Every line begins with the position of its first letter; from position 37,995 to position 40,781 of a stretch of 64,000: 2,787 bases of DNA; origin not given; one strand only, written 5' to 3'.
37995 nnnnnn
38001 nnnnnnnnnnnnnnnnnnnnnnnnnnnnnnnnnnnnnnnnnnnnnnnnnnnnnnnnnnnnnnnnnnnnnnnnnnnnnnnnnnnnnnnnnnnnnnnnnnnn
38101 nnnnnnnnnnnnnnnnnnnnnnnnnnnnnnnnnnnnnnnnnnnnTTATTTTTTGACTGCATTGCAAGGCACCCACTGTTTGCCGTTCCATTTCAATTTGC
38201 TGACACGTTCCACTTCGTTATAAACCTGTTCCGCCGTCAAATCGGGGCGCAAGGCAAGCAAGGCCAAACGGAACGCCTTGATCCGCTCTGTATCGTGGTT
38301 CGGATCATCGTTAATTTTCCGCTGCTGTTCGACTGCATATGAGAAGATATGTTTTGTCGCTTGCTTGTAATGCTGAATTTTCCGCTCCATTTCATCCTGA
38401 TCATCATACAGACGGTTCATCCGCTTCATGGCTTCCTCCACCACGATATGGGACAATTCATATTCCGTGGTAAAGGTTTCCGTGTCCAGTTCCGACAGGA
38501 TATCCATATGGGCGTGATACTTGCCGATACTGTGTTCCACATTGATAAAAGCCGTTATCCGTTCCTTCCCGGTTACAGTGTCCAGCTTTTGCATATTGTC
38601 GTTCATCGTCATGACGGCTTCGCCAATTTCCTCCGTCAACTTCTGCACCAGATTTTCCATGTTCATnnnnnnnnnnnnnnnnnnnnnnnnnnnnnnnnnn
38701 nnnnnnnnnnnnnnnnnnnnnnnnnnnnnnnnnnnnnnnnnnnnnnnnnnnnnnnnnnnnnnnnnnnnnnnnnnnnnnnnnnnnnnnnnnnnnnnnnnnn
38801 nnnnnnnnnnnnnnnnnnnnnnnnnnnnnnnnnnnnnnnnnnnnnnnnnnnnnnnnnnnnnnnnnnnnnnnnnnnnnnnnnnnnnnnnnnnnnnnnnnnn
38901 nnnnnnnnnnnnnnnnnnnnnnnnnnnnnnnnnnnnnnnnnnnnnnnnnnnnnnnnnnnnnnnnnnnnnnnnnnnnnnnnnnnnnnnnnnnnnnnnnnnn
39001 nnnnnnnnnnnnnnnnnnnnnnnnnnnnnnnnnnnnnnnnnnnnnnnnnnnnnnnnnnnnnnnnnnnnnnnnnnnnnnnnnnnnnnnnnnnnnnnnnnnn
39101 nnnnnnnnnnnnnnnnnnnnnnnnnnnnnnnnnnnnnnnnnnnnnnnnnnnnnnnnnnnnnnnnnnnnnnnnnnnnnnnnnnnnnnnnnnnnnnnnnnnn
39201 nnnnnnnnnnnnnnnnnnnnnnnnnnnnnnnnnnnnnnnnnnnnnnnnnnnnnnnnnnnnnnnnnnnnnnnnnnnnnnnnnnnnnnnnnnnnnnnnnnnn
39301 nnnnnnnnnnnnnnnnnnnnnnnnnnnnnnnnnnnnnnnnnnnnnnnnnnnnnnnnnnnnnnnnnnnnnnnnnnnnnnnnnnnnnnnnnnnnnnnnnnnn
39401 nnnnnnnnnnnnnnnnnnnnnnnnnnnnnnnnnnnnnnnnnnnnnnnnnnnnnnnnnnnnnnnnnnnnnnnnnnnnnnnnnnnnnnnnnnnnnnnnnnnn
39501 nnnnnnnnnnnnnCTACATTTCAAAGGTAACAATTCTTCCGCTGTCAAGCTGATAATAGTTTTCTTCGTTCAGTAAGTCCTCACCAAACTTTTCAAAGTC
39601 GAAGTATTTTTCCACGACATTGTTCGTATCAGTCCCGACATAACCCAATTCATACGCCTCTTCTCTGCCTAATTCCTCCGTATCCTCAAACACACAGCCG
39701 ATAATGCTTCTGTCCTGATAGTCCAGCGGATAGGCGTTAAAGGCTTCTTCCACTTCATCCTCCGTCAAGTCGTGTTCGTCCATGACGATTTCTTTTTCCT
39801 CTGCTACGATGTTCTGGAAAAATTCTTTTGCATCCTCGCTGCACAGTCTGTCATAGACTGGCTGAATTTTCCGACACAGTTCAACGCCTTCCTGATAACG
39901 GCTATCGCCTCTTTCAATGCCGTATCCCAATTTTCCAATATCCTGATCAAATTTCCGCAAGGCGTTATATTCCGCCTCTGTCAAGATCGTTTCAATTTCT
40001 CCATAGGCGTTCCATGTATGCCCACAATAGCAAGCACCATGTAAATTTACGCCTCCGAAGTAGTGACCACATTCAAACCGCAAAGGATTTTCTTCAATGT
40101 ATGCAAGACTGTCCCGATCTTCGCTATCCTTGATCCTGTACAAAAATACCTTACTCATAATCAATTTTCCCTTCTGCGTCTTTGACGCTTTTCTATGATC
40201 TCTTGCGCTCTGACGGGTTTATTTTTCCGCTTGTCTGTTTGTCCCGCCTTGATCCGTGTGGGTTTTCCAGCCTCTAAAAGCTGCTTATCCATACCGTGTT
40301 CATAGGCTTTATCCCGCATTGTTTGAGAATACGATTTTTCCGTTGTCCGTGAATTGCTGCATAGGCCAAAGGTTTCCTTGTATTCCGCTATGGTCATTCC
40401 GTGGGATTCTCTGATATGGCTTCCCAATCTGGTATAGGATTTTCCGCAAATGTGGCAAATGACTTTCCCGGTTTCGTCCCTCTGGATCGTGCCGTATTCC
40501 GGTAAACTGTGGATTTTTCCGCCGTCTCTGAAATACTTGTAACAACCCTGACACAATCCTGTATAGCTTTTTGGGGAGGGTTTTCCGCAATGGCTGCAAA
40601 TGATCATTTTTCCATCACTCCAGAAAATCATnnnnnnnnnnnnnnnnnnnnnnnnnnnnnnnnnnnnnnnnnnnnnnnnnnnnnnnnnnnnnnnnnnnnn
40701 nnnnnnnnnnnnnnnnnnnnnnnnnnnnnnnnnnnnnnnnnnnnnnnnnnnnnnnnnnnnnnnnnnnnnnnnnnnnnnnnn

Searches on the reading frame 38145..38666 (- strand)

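Call 61: search_protein_families(library=pfam, proteins=[window:38145-38666:-], max_evalue=1)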
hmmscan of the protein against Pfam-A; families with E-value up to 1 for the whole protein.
window:38145-38666:- (173 aa): 7 families
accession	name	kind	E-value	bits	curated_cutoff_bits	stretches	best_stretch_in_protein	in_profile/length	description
PF03732.24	Retrotrans_gag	-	0.008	16.8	24.1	1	79-133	35-92/97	Retrotransposon gag protein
PF20901.3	Sf6_terminase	-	0.0085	16.6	27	1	70-138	18-86/106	Bacteriophage Sf6, terminase small subunit-like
PF04576.20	Zein-binding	-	0.02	15.6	23.1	1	66-120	22-76/92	Zein-binding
PF23398.1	FAZ1_cons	-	0.058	13.8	27.5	1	2-49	22-69/93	FAZ1, conserved domain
PF16519.10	TRPM_tetra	-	0.075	13.6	26.6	1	4-30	12-37/56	Tetramerisation domain of TRPM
PF06785.16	UPF0242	-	0.082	13.4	33.5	1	50-131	70-147/194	Uncharacterised protein family (UPF0242) N-terminus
PF16566.10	CREPT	-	0.77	10.3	29.3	0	56-120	40-104/147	Cell-cycle alteration and expression-elevated protein in tumour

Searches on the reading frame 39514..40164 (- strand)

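Call 61: search_protein_families(library=pfam, proteins=[window:39514-40164:-], max_evalue=1)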
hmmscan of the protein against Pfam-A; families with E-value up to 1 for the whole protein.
window:39514-40164:- (216 aa): 2 families
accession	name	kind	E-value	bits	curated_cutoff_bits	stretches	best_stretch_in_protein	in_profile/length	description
PF07275.16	ArdA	-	0.00074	20.6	27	1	131-209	75-152/155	Antirestriction protein (ArdA)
PF02885.22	Glycos_trans_3N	-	0.12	12.5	26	0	127-145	7-25/63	Glycosyl transferase family, helical bundle domain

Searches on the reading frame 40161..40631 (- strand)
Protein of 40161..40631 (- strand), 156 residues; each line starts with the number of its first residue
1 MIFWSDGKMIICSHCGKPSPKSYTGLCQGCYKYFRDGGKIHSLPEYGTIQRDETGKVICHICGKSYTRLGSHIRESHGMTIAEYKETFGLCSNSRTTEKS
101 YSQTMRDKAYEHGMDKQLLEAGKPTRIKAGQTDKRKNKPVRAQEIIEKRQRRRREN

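Call 61: search_protein_families(library=pfam, proteins=[window:40161-40631:-], max_evalue=1)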
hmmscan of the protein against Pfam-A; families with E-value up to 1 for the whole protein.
window:40161-40631:- (156 aa): 11 families
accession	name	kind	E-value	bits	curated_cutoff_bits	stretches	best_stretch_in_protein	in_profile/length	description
PF05443.17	ROS_MUCR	-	1.6e-10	41.5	25.4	1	55-114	63-122/123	ROS/MUCR transcriptional regulator protein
PF02892.21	zf-BED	-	0.00084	19.8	20.6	1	54-73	14-39/44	BED zinc finger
PF18319.7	Zn_ribbon_PriA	-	0.0023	18.3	26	0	55-64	15-24/27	PriA DNA helicase Cys-rich region (CRR) domain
PF15978.11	TnsD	-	0.02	14.4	32.4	1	50-131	147-228/355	Tn7-like transposition protein D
PF12773.13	DZR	-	0.044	14.4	27.3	1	12-65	1-33/45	Double zinc ribbon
PF18912.6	DZR_2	-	0.057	13.7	27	1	11-30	38-55/56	Double zinc ribbon domain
PF04981.18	NMD3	-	0.098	12.6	24.9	1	12-33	1-22/243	NMD3 family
PF23475.1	zf-Tbcl_FmdE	-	0.11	12.5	23.2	0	6-30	4-28/35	FmdE treble clef zinc finger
PF00096.32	zf-C2H2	-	0.14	13.1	25.2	1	59-69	3-13/23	Zinc finger, C2H2 type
PF13894.12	zf-C2H2_4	-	0.43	11.9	27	1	58-77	2-24/24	C2H2-type zinc finger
PF13248.11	Zn_ribbon_3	-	0.64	10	27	0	9-19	2-13/26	zinc-ribbon domain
